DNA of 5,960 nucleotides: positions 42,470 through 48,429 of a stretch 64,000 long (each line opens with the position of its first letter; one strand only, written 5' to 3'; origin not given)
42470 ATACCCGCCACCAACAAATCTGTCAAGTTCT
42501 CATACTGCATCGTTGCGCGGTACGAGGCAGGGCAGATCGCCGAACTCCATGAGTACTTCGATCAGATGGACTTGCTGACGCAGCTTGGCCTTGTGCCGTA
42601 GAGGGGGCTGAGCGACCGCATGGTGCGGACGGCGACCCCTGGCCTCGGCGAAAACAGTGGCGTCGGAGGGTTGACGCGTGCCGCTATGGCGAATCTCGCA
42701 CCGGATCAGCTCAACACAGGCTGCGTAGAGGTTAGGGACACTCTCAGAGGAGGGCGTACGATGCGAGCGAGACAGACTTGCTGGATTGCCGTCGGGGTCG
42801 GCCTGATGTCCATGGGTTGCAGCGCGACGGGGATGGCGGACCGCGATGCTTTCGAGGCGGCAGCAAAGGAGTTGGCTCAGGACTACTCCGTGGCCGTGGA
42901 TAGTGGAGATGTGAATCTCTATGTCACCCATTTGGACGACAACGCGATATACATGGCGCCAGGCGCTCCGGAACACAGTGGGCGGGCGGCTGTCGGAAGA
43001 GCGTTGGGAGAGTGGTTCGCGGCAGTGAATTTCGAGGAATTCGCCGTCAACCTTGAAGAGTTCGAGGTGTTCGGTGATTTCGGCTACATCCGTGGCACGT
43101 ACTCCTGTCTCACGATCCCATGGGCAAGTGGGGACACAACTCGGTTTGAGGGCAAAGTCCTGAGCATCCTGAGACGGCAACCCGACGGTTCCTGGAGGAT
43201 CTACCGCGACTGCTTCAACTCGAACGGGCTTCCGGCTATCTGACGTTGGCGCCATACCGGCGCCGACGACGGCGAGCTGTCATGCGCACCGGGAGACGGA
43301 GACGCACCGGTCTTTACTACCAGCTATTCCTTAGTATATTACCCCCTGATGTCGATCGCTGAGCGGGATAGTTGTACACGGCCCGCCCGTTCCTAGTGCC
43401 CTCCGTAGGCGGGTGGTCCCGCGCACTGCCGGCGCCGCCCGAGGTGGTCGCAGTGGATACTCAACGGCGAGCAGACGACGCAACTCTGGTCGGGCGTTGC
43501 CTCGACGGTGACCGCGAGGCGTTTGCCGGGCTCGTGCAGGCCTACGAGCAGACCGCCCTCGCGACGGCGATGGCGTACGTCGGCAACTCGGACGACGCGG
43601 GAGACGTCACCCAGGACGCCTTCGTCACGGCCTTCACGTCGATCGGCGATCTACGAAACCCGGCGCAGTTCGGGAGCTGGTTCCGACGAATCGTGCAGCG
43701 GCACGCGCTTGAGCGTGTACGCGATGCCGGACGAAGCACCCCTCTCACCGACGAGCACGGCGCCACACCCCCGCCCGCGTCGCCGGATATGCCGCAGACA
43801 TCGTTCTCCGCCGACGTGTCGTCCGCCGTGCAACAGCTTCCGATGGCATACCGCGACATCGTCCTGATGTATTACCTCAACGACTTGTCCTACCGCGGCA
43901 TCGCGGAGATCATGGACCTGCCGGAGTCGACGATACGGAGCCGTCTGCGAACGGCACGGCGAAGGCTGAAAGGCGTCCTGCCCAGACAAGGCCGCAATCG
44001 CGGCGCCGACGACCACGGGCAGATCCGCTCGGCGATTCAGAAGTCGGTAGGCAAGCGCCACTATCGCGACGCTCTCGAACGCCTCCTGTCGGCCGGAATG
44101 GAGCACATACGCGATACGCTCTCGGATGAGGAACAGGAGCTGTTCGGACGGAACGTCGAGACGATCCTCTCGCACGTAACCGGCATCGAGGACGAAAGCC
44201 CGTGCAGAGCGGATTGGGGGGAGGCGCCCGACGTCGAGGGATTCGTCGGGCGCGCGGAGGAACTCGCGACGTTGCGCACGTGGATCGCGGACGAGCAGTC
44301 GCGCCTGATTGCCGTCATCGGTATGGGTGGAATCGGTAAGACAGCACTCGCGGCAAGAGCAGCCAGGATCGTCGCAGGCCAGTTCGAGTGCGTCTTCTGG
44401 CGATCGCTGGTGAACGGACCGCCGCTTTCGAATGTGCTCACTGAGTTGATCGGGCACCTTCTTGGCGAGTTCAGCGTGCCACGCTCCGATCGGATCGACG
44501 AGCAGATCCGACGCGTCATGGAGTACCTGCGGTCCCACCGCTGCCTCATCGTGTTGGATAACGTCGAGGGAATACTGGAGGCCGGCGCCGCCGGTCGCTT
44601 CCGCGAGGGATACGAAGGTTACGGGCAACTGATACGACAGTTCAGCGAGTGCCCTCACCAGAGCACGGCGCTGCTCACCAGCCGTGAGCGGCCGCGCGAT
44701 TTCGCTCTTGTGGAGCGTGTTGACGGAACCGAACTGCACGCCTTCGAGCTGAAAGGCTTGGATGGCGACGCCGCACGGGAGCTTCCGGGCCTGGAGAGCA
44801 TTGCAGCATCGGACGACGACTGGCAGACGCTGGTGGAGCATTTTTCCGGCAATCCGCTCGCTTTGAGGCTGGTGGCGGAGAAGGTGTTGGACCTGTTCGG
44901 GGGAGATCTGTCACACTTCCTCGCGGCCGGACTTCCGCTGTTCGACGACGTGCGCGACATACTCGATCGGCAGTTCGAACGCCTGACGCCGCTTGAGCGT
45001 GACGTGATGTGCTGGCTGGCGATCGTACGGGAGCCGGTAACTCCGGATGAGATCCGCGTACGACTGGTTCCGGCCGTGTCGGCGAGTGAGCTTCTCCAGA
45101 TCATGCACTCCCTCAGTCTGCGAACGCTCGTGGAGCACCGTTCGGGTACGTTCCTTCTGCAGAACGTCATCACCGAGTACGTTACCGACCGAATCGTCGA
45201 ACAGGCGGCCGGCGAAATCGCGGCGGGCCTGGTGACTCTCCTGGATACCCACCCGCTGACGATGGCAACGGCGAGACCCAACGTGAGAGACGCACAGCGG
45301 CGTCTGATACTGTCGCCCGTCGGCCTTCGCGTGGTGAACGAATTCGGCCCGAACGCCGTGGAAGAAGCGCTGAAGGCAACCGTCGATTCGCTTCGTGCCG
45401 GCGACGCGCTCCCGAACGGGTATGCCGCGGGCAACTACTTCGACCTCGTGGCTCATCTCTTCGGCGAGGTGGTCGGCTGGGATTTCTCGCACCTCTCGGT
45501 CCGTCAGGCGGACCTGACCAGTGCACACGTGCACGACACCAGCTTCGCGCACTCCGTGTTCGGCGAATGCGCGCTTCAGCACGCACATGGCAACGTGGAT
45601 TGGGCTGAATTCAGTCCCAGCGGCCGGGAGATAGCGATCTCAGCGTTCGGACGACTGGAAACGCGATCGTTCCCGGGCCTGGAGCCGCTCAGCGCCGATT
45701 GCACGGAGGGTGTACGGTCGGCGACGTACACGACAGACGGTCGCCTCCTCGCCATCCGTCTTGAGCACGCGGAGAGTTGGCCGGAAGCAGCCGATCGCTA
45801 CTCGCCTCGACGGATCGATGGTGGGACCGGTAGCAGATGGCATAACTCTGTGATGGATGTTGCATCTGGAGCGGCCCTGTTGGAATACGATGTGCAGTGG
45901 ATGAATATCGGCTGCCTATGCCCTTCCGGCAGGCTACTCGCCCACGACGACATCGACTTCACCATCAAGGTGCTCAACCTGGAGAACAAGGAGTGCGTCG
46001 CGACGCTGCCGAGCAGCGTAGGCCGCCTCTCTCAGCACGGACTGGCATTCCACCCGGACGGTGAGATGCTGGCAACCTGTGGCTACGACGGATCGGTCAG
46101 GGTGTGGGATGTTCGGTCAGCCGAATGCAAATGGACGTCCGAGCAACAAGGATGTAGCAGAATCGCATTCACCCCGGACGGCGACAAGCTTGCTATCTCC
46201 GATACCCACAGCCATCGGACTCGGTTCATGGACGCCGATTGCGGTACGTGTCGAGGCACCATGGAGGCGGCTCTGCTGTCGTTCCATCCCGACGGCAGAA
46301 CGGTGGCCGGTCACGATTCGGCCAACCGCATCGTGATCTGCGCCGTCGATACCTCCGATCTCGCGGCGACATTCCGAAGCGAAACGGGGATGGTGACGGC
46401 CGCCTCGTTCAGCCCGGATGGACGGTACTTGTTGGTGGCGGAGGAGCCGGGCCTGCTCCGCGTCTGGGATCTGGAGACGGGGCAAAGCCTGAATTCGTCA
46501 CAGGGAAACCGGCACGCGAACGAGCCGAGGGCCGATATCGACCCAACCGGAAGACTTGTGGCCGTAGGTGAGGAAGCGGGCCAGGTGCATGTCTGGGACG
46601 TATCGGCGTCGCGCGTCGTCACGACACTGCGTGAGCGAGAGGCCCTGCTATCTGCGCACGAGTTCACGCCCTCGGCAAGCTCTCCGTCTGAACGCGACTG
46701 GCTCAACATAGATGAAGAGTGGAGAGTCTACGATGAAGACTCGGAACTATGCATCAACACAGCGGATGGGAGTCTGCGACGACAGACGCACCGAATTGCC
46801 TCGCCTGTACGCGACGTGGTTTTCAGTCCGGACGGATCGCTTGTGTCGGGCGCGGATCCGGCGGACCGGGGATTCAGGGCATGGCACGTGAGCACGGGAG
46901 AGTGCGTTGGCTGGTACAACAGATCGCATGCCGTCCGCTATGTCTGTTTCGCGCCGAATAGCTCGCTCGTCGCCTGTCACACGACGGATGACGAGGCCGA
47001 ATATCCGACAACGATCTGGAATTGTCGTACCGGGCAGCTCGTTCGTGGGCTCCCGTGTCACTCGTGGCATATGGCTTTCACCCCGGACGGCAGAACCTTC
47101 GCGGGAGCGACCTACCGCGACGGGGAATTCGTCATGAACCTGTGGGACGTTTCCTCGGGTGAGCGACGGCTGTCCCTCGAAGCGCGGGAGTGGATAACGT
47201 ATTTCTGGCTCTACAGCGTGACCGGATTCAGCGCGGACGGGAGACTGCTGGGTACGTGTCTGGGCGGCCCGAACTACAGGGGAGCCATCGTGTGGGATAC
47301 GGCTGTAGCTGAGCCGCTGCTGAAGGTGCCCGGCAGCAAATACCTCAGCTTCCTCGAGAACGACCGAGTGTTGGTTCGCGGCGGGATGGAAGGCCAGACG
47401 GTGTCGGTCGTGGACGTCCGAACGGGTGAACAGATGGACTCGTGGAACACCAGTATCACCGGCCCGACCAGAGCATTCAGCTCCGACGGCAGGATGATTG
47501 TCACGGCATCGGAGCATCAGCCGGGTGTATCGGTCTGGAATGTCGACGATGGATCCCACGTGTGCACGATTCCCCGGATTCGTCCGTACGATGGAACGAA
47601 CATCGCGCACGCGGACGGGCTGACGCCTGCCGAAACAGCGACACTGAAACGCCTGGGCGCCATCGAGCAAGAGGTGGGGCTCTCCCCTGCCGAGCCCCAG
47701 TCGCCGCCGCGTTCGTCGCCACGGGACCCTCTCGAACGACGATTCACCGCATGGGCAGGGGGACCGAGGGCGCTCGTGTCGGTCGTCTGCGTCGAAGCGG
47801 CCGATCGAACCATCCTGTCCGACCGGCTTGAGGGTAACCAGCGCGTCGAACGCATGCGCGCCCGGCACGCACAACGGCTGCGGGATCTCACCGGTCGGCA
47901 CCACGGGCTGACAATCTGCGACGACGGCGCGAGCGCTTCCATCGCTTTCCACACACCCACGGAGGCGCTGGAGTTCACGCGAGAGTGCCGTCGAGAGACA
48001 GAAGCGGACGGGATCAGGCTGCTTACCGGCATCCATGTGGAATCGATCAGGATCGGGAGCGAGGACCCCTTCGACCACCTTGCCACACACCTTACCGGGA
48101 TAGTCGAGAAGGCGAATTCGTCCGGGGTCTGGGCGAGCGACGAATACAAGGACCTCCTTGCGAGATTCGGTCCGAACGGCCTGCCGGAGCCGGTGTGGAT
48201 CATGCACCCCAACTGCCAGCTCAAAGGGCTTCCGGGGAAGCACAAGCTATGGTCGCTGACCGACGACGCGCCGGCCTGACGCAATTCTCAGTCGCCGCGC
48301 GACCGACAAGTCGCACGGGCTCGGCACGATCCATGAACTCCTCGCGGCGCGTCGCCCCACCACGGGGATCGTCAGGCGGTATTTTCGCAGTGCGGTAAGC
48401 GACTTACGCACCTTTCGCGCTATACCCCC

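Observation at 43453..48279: One open reading frame fuses an ECF sigma factor to an NB-ARC/STAND NTPase, a WD40 array and a cyclase-homology-like domain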

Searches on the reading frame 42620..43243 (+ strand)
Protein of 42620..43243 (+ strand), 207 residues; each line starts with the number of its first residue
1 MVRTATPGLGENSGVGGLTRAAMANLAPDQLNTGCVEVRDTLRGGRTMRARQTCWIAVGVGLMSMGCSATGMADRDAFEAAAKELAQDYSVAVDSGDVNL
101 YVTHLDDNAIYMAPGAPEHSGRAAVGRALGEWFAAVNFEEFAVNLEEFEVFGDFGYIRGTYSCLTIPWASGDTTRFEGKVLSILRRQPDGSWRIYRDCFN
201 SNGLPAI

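Call 11: search_protein_families(library=pfam, proteins=[window:42620-43243:+], max_evalue=0.01)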
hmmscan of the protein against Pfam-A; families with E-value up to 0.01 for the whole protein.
window:42620-43243:+ (207 aa): 4 families
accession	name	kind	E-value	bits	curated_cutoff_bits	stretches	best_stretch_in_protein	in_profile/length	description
PF12680.13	SnoaL_2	-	2e-08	35.2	27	1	87-192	2-99/102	SnoaL-like domain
PF14534.12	DUF4440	-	2.8e-08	34.6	25.2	1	84-194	3-107/107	Domain of unknown function (DUF4440)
PF13474.12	SnoaL_3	-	8e-05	23.4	22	1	84-194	3-111/121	SnoaL-like domain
PF07366.18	SnoaL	-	0.0053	17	28.4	1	85-163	3-79/126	SnoaL-like polyketide cyclase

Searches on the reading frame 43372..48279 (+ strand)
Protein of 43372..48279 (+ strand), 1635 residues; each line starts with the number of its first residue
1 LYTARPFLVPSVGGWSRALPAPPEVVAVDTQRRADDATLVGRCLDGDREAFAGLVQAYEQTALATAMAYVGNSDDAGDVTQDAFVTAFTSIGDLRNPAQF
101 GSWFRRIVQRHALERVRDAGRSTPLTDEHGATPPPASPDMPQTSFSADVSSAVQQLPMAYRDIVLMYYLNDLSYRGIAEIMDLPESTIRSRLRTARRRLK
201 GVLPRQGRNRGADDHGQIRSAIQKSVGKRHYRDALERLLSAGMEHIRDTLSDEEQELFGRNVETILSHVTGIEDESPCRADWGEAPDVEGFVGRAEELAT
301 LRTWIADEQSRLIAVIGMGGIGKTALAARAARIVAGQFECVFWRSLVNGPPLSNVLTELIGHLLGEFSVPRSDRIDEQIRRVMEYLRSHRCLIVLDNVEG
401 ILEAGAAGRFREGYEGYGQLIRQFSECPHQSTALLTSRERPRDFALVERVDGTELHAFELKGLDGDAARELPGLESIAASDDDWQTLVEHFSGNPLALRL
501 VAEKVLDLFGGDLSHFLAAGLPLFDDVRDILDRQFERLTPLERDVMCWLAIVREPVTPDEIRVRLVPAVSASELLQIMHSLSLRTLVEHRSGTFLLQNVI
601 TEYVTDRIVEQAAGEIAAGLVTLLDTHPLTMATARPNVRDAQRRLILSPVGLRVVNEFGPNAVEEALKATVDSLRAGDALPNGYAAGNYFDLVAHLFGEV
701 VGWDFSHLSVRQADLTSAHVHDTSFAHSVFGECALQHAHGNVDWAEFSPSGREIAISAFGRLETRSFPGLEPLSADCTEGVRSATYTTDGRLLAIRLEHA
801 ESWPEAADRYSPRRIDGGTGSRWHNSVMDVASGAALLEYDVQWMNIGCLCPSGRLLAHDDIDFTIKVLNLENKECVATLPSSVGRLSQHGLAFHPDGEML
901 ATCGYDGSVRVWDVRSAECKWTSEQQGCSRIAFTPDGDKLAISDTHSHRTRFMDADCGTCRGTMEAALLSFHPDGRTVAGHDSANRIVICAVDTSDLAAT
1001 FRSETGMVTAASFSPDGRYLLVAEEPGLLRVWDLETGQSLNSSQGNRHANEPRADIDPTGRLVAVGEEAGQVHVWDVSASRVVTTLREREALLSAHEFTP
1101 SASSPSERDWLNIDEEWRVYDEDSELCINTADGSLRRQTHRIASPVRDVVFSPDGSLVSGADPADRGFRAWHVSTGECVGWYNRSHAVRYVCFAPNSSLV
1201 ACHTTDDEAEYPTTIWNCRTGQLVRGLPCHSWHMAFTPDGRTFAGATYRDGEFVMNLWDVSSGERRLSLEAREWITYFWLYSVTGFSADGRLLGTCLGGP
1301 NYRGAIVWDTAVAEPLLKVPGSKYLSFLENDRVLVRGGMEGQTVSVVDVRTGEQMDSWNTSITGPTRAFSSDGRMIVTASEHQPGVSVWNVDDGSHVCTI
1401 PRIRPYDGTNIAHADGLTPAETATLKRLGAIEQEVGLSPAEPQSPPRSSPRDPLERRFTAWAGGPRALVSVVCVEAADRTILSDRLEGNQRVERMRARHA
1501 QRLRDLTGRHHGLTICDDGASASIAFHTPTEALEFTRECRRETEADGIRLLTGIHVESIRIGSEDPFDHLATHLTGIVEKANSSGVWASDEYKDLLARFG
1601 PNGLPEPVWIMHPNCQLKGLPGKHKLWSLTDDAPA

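Call 5: search_protein_families(library=pfam, proteins=[window:43453-48279:+], max_evalue=1)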
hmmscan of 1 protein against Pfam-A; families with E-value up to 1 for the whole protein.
window:43453-48279:+ (1608 aa): 58 families (the best 25 are shown)
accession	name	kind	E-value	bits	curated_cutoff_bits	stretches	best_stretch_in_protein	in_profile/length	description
PF25174.1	Beta-prop_THOC3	-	6.4e-46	157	305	3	824-1074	12-265/272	THOC3 beta-propeller domain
PF24814.1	WD40_Prp19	-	1.3e-37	129.9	320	3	937-1076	136-273/281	Prp19 WD40 domain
PF25173.1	Beta-prop_WDR3_1st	-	1.7e-26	93.5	154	5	957-1075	8-125/184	WDR3 first beta-propeller domain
PF25175.1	Beta-prop_WDR5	-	2.6e-26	93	250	3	1118-1237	54-169/296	WDR5 beta-propeller domain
PF24817.1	WD40_WDHD1_1st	-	1.2e-25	90.7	109.9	4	863-1020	10-170/291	WDHD1 first WD40 domain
PF24807.1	WD40_CDC20-Fz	-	1.3e-25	90.7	200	2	959-1218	30-282/292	CDC20/Fizzy WD40 domain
PF23414.1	Beta-prop_EML_2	-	1.7e-24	87.1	90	2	863-1018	3-164/266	Echinoderm microtubule-associated protein second beta-propeller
PF00400.38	WD40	-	2.8e-23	81.8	27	3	862-886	15-39/39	WD domain, G-beta repeat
PF25168.1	Beta-prop_WDR36-Utp21_2nd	-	7.4e-23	81.8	84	3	826-917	210-300/335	WDR36/Utp21 second beta-propeller domain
PF24780.1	WD40_MABP1-WDR62_1st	-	8.9e-18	65.1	496.3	3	960-1058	20-121/328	MABP1/WDR62 first WD40 domain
PF24796.1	WDR55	-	7.8e-17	61.7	200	4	941-1067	12-141/296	WDR55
PF12894.13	ANAPC4_WD40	-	5.5e-16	59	22.9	2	822-894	3-74/91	Anaphase-promoting complex subunit 4 WD40 domain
PF25460.1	Beta-prop_Aladin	-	1.1e-13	51.5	171.1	3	1113-1191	107-187/340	Aladin seven-bladed propeller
PF08281.18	Sigma70_r4_2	-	1.3e-13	50.8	25.7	1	122-172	4-54/54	Sigma-70, region 4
PF25171.1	Beta-prop_WDR36-Utp21_1st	-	7e-13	49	80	1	957-1017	171-232/266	WDR36/Utp21 first beta-propeller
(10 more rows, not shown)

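Call 6: search_protein_families(library=ncbifam, proteins=[window:43453-48279:+], max_evalue=1)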
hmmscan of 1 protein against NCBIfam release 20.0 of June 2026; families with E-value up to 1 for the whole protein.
window:43453-48279:+ (1608 aa): 87 families (the best 25 are shown)
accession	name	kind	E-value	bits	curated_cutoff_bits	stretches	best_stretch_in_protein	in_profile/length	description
TIGR02954.1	Sig70_famx3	hypoth_equivalog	1.7e-28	99.5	188.5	1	10-176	4-167/170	RNA polymerase sigma-70 factor, TIGR02954 family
NF008888.0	PRK11922.1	equivalog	8.5e-27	94.3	204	1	4-178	12-198/231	RNA polymerase sigma factor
NF009171.0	PRK12518.1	equivalog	2.6e-26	92.6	208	1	4-180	9-188/191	RNA polymerase sigma factor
NF007223.0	PRK09641.1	equivalog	5.4e-23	81.8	209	1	13-174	9-182/187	RNA polymerase sigma factor SigW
TIGR02937.1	sigma70-ECF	superfamily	6.8e-23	81.1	42.9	1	22-173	1-162/165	sigma-70 family RNA polymerase sigma factor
NF007225.0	PRK09643.1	equivalog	9.1e-23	81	190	1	6-182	11-188/204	RNA polymerase sigma factor SigM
NF053879.1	RNAPolSigSigVBac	equivalog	1.4e-22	80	190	1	23-173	5-152/160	RNA polymerase sigma factor SigV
NF004113.0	PRK05602.1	equivalog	7.8e-22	77.9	208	1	4-181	27-206/211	RNA polymerase sigma factor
TIGR02948.1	SigW_bacill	equivalog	3.1e-21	76.3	243.1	1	16-173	12-181/187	RNA polymerase sigma factor SigW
TIGR02983.1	SigE-fam_strep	subfamily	3.3e-21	75.8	141.55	1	20-174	4-156/162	SigE family RNA polymerase sigma factor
TIGR02939.1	RpoE_Sigma70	equivalog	1.2e-20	74.4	236.15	1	6-172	4-182/190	RNA polymerase sigma factor RpoE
NF009166.1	PRK12513.1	equivalog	5.5e-20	71.9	206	1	4-178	4-188/193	RNA polymerase sigma factor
NF006930.0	PRK09415.1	subfamily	1e-19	71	198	1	24-176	18-175/179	RNA polymerase factor sigma C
TIGR02985.1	Sig70_bacteroi1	subfamily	9.6e-19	68.2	126.4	1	22-173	1-159/162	RNA polymerase sigma-70 factor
NF009190.0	PRK12538.1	equivalog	2.7e-17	63.2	303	1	8-181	49-224/233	RNA polymerase sigma factor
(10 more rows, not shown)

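Call 64: list_cluster_members(proteins=[window:43453-48279:+, window:56316-57344:+, window:52081-53517:+, window:19733-20974:+, window:29146-30657:+, window:27879-29093:+, window:48597-49085:+, window:42098-42601:+, window:57461-58606:+, window:43372-48279:+])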
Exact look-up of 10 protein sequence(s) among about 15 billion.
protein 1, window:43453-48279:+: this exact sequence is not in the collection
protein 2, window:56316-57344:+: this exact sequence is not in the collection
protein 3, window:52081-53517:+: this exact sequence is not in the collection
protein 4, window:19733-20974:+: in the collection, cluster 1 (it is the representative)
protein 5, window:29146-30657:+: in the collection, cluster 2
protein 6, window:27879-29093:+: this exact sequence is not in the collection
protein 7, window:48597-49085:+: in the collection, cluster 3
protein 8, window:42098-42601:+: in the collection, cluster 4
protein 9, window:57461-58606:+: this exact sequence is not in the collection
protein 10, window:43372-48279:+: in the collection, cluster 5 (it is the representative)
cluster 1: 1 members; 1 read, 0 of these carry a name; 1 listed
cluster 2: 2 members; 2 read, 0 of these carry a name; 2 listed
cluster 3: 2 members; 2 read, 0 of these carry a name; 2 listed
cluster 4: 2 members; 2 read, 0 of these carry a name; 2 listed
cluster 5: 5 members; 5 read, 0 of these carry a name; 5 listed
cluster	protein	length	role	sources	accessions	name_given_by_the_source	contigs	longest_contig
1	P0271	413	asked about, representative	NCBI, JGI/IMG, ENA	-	-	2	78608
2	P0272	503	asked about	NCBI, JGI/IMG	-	-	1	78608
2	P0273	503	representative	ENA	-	-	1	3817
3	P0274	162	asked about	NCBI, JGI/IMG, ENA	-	-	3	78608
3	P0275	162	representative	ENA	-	-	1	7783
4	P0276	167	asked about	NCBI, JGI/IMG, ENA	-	-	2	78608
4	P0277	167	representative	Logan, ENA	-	-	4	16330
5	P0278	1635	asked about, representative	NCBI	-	-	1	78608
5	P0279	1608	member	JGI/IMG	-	-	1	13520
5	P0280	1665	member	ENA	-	-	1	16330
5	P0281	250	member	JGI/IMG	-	-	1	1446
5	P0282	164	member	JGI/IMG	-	-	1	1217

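Call 65: find_encoding_contigs(protein=window:43372-48279:+, flank=2000, max_places=4)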
Protein window:43372-48279:+ (1635 aa): no gene with exactly this product is on record in the collection.

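Call 67: find_encoding_contigs(protein=P0280, flank=10000, max_places=3)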
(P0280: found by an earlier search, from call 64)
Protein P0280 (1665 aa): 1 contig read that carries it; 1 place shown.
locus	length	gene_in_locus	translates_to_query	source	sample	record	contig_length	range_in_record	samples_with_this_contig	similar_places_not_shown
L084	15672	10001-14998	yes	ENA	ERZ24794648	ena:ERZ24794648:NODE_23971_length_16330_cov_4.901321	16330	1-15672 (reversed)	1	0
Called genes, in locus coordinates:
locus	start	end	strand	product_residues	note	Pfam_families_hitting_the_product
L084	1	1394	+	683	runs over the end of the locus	?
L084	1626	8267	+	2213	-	PF23381:Beta-prop_IFT122_1st, PF23409:Beta-prop_EML, PF24780:WD40_MABP1-WDR62_1st, PF24805:EIF3I, PF24807:WD40_CDC20-Fz, PF24817:WD40_WDHD1_1st, PF25174:Beta-prop_THOC3, PF25175:Beta-prop_WDR5, +38 more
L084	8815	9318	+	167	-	PF12680:SnoaL_2, PF07366:SnoaL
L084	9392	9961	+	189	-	PF14534:DUF4440, PF12680:SnoaL_2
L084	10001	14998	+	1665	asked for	PF04542:Sigma70_r2, PF04545:Sigma70_r4, PF08281:Sigma70_r4_2, PF00931:NB-ARC, PF23381:Beta-prop_IFT122_1st, PF24814:WD40_Prp19, PF25173:Beta-prop_WDR3_1st, PF25174:Beta-prop_THOC3, +33 more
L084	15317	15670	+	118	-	?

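Call 68: find_encoding_contigs(protein=P0279, flank=3000, max_places=3)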
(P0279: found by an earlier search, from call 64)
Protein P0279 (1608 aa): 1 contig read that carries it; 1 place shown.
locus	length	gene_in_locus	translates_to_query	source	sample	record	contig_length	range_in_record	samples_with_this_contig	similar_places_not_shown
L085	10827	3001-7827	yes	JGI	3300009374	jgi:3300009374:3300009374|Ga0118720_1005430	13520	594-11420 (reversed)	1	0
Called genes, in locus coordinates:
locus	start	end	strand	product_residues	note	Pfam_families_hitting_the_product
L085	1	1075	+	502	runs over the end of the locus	PF16655:PhoD_N (faint), PF16656:Pur_ac_phosph_N (faint), PF00041:fn3 (weak), PF13860:FlgD_ig (weak)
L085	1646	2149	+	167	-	PF12680:SnoaL_2, PF14534:DUF4440 (faint), PF07366:SnoaL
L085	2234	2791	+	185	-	PF12680:SnoaL_2, PF14534:DUF4440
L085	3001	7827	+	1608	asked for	PF04542:Sigma70_r2, PF04545:Sigma70_r4, PF08281:Sigma70_r4_2, PF00931:NB-ARC, PF00400:WD40, PF23381:Beta-prop_IFT122_1st, PF24814:WD40_Prp19, PF24817:WD40_WDHD1_1st, +34 more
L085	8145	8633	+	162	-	PF14534:DUF4440, PF12680:SnoaL_2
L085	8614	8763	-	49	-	-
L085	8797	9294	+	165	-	PF13474:SnoaL_3, PF14534:DUF4440, PF12680:SnoaL_2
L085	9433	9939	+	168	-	PF13474:SnoaL_3 (weak), PF14534:DUF4440, PF12680:SnoaL_2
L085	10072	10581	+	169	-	PF07366:SnoaL (faint), PF12680:SnoaL_2, PF14534:DUF4440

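Call 81: search_protein_families(library=padloc, proteins=[window:43453-48279:+], max_evalue=0.001)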
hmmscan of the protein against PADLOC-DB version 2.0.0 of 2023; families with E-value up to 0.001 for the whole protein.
window:43453-48279:+ (1608 aa): 0 families
